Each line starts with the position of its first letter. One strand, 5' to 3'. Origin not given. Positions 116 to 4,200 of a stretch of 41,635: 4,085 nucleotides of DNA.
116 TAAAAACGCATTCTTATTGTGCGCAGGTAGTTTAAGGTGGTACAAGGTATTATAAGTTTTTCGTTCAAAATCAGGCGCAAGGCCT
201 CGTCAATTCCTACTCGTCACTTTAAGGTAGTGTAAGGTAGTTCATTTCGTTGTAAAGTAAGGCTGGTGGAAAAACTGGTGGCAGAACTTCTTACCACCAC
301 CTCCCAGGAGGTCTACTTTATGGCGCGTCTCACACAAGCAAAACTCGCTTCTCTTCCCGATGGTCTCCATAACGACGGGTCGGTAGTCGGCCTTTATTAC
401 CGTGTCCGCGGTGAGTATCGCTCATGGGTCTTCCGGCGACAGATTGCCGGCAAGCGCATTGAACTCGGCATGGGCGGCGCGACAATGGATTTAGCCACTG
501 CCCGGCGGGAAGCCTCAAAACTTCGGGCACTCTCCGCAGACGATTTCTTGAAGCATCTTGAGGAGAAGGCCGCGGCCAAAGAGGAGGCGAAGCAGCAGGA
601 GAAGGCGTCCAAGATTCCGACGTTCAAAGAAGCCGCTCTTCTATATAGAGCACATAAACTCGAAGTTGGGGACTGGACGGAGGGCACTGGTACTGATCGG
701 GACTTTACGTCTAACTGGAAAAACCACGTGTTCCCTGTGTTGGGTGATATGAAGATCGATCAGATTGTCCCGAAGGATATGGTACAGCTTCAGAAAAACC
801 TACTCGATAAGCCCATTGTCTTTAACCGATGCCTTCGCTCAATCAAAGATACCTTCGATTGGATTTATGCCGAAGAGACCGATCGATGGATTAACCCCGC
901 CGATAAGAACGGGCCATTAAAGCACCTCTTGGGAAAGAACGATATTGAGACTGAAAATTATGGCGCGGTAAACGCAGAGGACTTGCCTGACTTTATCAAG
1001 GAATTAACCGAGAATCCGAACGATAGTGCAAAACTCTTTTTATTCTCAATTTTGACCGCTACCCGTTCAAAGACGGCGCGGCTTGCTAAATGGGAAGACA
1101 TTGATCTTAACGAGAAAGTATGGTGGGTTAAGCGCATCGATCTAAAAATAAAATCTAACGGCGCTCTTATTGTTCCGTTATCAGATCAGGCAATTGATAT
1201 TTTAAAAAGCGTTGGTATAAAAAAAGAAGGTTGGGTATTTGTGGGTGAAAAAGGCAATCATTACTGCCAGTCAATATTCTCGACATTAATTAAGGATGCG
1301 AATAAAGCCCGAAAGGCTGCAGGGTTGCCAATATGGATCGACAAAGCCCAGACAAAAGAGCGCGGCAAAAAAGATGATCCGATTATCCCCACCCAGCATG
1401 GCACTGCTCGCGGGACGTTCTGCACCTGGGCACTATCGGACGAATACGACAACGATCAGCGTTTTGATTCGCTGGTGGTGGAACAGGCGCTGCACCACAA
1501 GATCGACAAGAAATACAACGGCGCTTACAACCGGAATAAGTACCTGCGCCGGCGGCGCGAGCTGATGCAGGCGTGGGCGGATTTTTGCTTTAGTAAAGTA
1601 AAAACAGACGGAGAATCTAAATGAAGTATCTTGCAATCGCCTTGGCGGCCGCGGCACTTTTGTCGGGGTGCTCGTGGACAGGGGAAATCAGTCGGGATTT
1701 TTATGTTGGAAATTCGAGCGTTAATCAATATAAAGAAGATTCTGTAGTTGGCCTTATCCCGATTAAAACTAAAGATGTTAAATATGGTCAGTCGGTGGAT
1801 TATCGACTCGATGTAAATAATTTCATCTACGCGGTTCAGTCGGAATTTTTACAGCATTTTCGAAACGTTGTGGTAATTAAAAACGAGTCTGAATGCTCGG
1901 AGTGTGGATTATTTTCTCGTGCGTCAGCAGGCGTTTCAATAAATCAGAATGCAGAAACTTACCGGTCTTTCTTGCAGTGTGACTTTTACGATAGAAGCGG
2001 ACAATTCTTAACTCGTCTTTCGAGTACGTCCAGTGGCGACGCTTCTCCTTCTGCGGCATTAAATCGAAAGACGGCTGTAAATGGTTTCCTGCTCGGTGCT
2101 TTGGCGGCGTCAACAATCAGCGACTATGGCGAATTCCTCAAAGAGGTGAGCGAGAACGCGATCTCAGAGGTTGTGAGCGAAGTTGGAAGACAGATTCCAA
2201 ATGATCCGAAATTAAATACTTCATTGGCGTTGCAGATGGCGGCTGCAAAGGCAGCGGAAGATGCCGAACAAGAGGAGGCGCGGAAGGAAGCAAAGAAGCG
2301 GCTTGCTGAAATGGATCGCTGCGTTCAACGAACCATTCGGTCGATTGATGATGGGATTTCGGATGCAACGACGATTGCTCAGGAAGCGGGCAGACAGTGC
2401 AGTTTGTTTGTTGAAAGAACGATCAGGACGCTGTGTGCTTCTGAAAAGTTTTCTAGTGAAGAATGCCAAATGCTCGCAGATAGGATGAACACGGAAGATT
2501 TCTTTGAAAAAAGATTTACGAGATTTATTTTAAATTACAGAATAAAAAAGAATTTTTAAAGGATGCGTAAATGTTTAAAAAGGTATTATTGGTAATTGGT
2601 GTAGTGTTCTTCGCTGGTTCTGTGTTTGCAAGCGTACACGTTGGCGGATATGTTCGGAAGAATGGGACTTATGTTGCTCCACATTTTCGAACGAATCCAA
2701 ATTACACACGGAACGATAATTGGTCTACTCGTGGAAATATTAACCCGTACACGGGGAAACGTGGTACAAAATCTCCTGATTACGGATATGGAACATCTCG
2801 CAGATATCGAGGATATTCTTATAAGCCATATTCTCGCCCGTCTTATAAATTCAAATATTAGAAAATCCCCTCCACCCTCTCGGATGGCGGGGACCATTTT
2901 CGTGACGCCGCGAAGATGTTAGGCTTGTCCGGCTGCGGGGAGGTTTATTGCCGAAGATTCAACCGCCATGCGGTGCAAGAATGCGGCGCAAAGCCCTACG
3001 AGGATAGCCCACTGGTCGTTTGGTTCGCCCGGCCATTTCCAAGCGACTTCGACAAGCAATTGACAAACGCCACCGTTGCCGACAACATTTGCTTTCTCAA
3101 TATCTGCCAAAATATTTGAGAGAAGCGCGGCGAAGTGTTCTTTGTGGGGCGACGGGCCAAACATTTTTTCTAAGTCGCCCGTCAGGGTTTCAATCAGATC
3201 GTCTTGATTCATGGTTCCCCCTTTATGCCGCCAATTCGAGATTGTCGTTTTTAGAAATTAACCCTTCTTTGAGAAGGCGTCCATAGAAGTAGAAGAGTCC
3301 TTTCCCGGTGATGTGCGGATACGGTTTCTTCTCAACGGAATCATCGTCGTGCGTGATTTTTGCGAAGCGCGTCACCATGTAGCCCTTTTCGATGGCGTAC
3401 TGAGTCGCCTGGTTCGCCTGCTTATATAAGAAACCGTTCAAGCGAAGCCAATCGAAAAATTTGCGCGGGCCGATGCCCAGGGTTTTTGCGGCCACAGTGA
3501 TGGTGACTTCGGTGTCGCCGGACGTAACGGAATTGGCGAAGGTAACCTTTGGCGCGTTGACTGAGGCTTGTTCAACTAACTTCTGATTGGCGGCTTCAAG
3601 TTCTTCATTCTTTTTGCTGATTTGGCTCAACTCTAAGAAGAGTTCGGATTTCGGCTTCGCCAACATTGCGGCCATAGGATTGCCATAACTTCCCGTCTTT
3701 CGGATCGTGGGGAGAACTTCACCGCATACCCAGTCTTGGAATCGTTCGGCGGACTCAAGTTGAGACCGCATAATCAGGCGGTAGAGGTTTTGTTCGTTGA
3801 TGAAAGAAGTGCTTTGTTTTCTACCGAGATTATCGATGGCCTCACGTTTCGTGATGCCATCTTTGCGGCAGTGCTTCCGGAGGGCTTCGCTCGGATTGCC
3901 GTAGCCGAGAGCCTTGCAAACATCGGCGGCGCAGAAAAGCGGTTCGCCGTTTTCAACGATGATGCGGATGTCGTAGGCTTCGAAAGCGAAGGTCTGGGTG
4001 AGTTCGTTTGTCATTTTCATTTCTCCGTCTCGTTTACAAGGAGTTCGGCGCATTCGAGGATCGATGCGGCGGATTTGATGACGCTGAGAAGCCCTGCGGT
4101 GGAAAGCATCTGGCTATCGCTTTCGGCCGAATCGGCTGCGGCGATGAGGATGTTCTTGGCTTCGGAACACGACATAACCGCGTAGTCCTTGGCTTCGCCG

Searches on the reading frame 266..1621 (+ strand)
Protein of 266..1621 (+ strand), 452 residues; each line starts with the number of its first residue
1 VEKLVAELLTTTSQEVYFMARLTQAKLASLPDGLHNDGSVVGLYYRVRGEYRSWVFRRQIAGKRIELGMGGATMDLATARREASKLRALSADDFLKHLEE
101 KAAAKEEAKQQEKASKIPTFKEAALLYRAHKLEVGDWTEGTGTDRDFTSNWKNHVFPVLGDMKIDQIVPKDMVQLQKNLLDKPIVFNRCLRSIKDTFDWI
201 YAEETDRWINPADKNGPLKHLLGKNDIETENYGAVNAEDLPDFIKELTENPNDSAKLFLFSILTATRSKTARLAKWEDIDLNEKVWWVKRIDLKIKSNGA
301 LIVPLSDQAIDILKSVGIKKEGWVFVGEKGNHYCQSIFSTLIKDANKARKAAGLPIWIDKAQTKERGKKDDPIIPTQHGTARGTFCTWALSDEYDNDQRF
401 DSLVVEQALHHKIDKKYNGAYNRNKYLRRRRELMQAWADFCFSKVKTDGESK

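Call 55: search_protein_families(library=pfam, proteins=[window:266-1621:+], max_evalue=0.001)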
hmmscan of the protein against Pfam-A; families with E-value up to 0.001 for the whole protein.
window:266-1621:+ (452 aa): 3 families
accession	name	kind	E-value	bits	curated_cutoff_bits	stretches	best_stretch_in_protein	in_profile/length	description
PF00589.27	Phage_integrase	-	1.7e-10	41.3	27.1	1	238-349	6-121/172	Phage integrase family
PF13356.12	Arm-DNA-bind_3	-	4.9e-08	33.4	27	1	23-93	2-73/83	Arm DNA-binding domain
PF14659.12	Phage_int_SAM_3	-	0.0002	22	22.6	1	149-179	27-57/58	Phage integrase, N-terminal SAM-like domain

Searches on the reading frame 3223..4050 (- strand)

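Call 55: search_protein_families(library=pfam, proteins=[window:3223-4050:-], max_evalue=0.001)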
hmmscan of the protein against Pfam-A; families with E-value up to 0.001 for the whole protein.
window:3223-4050:- (275 aa): 2 families
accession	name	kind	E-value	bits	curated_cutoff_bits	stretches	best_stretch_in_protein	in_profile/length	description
PF02498.22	Bro-N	-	2e-27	96.1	25.6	1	27-114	1-96/96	BRO family, N-terminal domain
PF03374.19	ANT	-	5.4e-25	88.3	25.3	1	161-261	3-107/108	Phage antirepressor protein KilAC domain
